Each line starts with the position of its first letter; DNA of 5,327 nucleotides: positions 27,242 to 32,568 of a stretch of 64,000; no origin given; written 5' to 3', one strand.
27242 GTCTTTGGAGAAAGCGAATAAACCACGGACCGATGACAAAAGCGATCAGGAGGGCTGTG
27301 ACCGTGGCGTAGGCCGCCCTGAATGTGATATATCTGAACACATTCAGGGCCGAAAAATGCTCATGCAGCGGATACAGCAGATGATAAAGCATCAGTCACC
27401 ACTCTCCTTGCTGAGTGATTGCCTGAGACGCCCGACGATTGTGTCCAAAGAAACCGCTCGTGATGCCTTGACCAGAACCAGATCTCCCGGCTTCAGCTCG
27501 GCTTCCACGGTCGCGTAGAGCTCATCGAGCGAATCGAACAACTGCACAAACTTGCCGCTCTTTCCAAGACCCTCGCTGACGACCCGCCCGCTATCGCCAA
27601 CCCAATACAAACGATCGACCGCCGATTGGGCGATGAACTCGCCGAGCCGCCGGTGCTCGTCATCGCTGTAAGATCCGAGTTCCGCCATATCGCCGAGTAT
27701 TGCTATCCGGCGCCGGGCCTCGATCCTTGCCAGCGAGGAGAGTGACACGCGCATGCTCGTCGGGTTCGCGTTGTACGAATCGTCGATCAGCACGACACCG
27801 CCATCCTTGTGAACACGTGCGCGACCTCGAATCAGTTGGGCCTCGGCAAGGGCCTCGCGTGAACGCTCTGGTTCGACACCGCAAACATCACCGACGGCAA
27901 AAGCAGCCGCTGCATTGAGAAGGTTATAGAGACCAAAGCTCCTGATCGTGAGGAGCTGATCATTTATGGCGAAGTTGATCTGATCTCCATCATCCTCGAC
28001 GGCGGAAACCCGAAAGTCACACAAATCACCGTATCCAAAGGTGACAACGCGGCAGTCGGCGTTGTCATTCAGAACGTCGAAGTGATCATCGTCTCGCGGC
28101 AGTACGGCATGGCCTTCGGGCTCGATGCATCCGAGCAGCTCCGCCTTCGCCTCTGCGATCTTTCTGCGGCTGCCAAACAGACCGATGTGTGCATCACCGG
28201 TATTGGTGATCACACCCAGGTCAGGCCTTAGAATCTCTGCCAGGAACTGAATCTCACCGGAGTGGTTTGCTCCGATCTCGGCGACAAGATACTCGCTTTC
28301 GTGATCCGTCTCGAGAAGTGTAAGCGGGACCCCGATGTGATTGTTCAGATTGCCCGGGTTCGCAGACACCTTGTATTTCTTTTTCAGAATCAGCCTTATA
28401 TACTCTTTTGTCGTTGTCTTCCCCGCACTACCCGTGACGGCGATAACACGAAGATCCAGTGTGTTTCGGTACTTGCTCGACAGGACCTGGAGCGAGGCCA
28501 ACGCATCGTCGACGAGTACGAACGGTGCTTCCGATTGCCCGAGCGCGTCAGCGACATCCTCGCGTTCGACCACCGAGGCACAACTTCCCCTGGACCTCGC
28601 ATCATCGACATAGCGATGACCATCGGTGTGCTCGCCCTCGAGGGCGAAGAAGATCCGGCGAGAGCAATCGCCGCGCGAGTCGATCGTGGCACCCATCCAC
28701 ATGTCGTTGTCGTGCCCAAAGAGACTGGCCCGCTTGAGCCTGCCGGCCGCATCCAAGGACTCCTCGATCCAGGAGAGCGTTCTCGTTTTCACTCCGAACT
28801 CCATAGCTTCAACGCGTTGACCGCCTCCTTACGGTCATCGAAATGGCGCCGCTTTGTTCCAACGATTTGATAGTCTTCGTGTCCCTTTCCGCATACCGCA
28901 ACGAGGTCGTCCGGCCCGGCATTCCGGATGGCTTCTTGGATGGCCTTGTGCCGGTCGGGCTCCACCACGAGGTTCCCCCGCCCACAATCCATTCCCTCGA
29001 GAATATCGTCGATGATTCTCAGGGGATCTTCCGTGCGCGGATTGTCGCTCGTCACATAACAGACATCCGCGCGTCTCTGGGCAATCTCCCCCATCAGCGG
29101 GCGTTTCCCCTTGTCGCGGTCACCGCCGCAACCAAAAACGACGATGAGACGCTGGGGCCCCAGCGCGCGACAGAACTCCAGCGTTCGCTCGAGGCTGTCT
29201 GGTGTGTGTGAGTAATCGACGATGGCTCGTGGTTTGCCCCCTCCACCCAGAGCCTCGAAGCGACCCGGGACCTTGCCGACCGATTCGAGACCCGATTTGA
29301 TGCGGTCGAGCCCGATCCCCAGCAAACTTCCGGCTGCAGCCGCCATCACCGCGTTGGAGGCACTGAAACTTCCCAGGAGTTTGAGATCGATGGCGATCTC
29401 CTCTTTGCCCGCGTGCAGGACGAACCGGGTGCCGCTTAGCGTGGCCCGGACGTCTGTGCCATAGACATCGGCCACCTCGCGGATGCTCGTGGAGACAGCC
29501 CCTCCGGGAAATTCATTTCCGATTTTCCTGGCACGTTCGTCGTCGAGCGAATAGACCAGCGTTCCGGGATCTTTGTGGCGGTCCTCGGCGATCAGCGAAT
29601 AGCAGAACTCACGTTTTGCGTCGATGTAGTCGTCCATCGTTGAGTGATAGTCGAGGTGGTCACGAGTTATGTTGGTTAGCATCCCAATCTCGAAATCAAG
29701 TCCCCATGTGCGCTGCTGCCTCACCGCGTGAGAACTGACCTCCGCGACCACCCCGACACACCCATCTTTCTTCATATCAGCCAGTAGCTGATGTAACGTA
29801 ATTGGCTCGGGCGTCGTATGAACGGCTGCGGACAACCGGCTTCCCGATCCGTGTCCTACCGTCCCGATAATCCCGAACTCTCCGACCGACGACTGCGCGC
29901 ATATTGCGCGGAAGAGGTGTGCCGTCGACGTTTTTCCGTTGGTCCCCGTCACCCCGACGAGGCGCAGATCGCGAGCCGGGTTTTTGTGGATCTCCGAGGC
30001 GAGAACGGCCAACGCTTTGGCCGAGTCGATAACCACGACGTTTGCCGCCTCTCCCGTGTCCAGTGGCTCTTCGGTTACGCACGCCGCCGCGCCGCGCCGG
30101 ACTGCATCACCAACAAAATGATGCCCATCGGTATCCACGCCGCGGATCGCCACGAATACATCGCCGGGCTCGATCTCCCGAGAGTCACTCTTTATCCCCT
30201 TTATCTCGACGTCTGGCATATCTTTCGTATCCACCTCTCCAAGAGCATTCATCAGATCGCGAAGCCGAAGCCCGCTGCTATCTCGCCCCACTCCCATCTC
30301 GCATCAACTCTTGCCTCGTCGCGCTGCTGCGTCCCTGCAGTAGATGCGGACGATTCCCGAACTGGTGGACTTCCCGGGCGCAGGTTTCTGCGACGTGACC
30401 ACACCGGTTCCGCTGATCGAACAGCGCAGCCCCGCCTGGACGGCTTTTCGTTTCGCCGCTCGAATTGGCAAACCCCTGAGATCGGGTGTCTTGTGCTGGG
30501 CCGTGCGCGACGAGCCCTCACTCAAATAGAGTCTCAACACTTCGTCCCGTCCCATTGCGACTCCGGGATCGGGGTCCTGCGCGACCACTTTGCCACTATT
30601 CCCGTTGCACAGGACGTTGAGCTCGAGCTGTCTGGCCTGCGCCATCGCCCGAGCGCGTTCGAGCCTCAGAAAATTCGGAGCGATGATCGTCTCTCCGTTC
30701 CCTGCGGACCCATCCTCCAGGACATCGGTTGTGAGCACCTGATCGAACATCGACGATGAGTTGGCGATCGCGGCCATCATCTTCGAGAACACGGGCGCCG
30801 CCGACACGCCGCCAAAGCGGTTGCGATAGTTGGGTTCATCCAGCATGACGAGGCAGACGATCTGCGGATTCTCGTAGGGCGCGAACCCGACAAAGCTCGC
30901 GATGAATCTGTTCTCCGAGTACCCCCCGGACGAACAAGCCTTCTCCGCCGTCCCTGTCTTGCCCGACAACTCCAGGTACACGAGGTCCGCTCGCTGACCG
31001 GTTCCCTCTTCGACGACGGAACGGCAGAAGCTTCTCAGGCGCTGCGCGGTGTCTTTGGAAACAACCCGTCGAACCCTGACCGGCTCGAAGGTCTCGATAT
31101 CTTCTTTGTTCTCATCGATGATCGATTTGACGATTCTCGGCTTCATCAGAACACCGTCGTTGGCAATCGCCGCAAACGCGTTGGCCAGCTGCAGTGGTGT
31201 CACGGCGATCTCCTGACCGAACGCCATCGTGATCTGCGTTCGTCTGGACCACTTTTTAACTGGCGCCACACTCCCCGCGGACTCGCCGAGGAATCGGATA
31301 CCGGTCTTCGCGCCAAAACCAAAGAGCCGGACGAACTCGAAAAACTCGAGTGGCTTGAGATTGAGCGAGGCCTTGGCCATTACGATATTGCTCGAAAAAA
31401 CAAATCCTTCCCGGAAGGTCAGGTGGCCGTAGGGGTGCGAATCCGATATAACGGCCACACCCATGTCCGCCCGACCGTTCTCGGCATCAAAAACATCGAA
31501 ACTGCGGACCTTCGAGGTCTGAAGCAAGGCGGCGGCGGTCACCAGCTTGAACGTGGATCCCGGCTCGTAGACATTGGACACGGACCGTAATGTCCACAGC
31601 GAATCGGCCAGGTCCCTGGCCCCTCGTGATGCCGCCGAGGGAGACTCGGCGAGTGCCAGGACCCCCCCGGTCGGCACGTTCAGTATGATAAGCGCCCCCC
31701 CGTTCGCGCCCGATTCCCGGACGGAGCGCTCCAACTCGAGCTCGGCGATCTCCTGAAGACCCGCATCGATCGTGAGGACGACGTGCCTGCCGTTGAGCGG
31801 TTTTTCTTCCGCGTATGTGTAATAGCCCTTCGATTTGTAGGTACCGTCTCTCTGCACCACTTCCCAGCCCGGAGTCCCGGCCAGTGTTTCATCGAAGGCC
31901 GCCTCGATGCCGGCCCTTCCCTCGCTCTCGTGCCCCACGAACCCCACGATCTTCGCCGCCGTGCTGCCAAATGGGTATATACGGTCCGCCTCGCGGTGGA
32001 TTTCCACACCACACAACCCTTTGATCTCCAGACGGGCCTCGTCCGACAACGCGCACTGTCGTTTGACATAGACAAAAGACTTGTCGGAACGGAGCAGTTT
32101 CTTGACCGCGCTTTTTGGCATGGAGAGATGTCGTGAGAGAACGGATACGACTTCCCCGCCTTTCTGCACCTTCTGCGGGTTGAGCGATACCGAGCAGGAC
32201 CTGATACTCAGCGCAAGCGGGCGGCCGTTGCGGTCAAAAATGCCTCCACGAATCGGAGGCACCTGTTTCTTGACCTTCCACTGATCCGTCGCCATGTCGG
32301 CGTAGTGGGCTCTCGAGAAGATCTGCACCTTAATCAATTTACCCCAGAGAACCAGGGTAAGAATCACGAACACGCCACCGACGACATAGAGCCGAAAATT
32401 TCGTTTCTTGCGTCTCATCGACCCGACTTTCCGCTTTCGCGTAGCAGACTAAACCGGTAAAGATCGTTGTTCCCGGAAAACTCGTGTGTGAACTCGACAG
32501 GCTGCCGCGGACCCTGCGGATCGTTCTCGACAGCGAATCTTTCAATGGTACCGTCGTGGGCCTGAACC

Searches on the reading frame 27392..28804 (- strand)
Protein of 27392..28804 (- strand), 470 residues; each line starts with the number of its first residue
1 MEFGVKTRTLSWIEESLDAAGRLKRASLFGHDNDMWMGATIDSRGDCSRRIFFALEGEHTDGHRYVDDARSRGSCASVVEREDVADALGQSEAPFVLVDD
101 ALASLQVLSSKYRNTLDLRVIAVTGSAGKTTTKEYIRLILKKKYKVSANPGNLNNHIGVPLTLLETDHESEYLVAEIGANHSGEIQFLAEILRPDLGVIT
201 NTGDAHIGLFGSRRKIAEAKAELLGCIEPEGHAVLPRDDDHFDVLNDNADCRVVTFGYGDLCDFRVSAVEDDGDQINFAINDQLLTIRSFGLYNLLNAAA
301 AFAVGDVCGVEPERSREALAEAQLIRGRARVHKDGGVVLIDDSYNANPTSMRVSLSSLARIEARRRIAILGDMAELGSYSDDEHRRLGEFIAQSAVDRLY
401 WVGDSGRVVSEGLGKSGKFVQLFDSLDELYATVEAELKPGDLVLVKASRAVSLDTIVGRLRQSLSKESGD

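Call 76: search_protein_families(library=pfam, proteins=[window:27392-28804:-], max_evalue=0.000001)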
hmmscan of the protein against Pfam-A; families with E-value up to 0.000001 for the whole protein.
window:27392-28804:- (470 aa): 2 families
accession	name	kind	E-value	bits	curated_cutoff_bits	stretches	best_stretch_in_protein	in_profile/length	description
PF08245.18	Mur_ligase_M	-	4.1e-39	135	24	1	123-304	1-199/200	Mur ligase middle domain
PF02875.26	Mur_ligase_C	-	1.4e-21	78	28.4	1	328-449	2-127/127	Mur ligase, glutamate ligase domain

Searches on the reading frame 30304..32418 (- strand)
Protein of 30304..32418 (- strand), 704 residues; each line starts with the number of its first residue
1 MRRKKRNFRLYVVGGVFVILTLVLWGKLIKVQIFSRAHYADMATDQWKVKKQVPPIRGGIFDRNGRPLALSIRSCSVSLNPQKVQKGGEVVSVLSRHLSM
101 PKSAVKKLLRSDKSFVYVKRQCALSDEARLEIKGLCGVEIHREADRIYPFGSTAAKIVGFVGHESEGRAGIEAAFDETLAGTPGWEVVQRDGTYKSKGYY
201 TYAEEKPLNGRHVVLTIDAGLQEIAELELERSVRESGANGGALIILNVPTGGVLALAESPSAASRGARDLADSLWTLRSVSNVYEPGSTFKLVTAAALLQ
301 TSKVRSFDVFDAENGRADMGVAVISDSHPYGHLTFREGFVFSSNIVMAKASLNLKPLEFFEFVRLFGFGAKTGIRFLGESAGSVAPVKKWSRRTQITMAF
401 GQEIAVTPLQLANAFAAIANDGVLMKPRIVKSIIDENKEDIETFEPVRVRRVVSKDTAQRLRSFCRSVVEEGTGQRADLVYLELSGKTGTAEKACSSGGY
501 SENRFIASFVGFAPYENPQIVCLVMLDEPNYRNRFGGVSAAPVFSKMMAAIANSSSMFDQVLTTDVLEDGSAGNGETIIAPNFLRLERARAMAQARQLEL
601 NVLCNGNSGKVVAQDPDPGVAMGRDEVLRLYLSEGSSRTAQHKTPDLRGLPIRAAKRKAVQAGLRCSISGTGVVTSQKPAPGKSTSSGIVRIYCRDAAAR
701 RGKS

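Call 76: search_protein_families(library=pfam, proteins=[window:30304-32418:-], max_evalue=0.000001)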
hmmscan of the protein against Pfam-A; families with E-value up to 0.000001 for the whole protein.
window:30304-32418:- (704 aa): 3 families
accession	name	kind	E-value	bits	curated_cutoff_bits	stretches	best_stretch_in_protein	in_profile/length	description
PF00905.27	Transpeptidase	-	1.1e-64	219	22.1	1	241-548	1-298/299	Penicillin binding protein transpeptidase domain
PF03717.20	PBP_dimer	-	7.2e-17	62.8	24.4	1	53-191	2-170/180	Penicillin-binding Protein dimerisation domain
PF03793.24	PASTA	-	9.3e-13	48.4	23.2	0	644-688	3-55/64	PASTA domain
